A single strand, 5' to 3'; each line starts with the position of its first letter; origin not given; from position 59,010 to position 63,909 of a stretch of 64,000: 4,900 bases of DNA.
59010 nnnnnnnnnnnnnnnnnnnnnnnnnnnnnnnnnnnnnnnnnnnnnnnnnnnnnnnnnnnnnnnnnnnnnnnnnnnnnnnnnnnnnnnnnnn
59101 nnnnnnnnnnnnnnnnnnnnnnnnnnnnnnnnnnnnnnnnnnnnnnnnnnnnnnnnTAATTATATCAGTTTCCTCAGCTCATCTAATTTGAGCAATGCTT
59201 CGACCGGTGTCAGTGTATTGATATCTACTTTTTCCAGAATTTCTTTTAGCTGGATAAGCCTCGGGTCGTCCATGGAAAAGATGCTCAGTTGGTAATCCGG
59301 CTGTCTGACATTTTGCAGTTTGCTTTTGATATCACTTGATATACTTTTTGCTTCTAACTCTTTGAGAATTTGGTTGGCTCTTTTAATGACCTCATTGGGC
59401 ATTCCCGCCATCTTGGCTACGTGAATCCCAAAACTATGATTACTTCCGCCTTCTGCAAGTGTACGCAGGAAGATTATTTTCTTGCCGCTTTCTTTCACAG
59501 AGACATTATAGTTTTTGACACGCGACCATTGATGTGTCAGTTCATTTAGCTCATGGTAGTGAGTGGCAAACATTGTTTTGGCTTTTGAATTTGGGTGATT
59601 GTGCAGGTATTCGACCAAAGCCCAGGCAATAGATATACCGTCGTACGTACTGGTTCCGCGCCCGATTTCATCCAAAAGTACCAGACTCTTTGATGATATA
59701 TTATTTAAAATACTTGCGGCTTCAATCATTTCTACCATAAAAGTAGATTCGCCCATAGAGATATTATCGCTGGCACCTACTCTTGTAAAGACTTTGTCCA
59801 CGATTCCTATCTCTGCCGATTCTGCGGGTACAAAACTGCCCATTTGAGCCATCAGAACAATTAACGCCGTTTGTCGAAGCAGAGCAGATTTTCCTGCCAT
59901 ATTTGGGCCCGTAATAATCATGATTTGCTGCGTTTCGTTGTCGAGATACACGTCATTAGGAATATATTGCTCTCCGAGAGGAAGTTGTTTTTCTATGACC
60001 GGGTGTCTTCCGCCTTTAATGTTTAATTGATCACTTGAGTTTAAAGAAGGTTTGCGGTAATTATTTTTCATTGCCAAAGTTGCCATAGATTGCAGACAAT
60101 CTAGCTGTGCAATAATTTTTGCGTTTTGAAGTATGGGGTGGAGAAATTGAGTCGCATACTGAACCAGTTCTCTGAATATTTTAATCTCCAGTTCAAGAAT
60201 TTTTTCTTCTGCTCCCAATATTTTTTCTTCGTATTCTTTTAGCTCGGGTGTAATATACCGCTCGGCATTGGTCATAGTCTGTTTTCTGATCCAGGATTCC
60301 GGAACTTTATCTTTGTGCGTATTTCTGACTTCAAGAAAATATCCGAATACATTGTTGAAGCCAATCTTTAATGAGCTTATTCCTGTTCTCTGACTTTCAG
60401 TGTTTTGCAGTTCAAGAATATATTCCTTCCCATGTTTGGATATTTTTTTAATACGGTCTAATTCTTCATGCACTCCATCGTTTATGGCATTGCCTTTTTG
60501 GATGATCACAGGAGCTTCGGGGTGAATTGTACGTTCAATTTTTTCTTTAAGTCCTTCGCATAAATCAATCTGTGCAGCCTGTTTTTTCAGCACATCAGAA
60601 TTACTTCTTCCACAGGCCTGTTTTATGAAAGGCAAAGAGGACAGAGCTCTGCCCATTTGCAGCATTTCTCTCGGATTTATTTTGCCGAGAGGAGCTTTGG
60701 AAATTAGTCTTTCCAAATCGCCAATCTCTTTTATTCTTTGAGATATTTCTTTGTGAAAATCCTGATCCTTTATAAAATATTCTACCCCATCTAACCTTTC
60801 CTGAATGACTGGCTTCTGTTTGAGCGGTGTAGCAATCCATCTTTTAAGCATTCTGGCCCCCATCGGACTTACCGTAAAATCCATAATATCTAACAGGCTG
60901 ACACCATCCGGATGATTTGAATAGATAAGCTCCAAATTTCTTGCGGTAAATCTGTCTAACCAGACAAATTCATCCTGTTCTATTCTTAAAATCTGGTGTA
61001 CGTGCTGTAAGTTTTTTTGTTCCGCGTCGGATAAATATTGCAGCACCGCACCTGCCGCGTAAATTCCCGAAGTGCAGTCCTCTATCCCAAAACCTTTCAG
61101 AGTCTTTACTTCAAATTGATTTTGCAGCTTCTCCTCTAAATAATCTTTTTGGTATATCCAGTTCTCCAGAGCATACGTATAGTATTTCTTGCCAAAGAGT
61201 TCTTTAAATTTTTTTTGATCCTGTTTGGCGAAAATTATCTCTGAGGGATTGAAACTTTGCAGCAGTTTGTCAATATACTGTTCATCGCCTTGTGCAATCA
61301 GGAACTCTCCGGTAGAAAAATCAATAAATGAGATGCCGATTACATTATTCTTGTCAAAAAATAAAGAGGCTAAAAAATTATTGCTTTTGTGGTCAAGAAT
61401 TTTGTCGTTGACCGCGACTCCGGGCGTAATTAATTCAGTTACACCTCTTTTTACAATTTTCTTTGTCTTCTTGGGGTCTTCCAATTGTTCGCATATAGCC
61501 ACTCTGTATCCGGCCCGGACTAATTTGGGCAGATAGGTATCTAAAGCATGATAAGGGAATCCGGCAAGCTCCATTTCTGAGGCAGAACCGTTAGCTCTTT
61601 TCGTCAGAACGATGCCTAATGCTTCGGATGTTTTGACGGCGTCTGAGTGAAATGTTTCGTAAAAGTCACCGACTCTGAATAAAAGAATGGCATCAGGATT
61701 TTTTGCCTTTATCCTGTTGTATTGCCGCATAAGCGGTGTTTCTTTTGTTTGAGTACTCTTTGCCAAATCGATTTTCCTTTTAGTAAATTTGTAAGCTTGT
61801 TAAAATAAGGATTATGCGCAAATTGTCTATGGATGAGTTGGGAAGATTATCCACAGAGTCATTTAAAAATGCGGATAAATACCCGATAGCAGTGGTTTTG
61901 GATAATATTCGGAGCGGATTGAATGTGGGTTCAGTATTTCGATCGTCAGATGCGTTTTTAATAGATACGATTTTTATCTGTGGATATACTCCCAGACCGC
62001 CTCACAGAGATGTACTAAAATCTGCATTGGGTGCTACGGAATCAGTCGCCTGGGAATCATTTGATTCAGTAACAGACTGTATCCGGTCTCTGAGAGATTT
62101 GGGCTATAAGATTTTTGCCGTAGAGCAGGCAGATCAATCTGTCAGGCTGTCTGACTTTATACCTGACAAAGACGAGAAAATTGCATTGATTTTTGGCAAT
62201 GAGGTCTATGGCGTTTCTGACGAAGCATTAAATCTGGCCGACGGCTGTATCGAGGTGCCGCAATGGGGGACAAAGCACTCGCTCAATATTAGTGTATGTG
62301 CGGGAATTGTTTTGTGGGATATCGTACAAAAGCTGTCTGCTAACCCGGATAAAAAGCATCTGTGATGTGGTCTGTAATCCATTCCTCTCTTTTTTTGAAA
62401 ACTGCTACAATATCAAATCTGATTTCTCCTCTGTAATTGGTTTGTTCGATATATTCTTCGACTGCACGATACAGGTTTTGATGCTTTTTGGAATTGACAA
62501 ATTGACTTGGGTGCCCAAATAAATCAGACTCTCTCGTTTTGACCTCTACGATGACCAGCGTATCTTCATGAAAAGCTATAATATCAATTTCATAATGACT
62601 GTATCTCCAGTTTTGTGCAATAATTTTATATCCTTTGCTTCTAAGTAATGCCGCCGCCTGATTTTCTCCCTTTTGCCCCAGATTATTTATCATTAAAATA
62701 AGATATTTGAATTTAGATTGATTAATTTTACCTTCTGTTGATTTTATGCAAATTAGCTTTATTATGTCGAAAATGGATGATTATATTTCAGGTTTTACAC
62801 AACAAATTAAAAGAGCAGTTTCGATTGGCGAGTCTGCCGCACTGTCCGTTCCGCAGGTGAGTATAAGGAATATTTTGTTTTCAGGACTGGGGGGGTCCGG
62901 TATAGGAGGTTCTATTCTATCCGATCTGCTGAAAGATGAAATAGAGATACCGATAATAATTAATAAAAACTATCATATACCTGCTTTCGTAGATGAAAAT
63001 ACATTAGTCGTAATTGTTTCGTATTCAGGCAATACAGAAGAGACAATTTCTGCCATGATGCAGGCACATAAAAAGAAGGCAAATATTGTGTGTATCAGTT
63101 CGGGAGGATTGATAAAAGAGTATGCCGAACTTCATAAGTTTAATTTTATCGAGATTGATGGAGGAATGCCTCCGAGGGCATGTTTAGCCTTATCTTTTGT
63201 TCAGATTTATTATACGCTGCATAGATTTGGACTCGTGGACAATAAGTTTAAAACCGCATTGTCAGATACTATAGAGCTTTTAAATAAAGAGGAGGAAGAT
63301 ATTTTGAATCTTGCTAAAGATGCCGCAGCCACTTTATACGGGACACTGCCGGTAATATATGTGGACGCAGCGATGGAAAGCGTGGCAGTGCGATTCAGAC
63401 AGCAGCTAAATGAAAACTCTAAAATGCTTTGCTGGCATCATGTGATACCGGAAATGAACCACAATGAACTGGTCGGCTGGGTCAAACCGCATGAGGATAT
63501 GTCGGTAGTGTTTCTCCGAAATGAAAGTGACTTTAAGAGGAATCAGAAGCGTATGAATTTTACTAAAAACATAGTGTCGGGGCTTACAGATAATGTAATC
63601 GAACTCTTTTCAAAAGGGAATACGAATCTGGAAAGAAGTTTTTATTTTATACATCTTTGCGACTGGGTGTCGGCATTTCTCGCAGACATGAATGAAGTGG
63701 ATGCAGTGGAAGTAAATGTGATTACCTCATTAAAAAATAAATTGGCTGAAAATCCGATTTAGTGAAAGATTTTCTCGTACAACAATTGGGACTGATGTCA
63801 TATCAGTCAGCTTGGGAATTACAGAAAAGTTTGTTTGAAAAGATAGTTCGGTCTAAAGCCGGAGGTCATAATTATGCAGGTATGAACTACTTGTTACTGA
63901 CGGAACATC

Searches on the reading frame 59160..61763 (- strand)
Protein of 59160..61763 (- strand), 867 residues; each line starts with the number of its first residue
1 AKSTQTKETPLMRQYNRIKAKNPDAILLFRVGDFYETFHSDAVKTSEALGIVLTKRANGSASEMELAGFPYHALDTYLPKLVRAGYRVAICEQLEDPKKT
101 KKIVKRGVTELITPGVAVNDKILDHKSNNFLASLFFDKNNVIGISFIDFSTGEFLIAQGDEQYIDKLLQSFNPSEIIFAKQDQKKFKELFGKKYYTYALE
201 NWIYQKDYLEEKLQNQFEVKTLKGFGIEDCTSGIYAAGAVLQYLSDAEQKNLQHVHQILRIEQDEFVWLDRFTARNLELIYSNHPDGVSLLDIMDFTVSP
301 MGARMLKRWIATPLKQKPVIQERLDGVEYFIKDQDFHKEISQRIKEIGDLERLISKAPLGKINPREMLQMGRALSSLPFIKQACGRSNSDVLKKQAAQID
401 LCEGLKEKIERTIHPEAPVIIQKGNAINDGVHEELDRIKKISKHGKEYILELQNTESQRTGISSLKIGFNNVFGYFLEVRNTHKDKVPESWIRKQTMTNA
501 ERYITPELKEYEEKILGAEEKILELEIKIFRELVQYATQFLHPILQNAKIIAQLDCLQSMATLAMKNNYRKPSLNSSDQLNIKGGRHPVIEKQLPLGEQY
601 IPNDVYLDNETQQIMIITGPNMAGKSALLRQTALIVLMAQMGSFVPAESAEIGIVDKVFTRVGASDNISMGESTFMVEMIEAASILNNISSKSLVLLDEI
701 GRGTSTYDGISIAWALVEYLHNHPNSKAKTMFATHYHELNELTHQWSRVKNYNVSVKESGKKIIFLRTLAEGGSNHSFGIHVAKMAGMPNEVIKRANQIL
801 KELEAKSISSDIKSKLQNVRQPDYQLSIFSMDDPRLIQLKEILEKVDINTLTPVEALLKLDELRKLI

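Call 22: search_protein_families(library=pfam, proteins=[window:59160-61763:-], max_evalue=0.001)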
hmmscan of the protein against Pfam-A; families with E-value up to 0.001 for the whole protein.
window:59160-61763:- (867 aa): 5 families
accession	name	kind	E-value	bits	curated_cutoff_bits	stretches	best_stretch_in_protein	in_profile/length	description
PF00488.27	MutS_V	-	6.1e-84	281.1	30.2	1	615-804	1-188/188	MutS domain V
PF05192.23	MutS_III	-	2.3e-43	149.2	34.1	1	273-561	2-194/194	MutS domain III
PF01624.25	MutS_I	-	3.4e-40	137.2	20.6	1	9-120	1-112/113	MutS domain I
PF05190.23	MutS_IV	-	1.6e-28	99.2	22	1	430-521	1-92/92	MutS family domain IV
PF05188.22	MutS_II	-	3.8e-19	69.9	25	1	129-255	1-132/133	MutS domain II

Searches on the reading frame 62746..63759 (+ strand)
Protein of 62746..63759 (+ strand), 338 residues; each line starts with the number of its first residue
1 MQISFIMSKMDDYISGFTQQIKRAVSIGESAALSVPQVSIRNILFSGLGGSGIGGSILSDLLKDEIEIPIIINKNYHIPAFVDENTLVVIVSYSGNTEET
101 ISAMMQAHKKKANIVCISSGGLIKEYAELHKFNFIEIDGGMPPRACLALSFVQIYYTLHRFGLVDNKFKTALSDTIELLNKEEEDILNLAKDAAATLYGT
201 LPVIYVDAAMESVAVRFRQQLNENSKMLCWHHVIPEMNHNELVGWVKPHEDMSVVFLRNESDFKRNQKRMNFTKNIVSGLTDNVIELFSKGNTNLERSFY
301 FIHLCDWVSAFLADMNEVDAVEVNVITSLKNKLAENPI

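Call 93: search_protein_families(library=pfam, proteins=[window:62746-63759:+], max_evalue=0.0001)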
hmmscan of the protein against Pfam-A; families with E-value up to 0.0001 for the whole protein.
window:62746-63759:+ (338 aa): 2 families
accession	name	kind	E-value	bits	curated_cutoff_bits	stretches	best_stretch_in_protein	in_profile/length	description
PF10432.14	bact-PGI_C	-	1.3e-47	161.9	24.5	1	188-333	3-151/151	Bacterial phospho-glucose isomerase C-terminal SIS domain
PF01380.27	SIS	-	1.9e-06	28.1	25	1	42-119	7-88/131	SIS domain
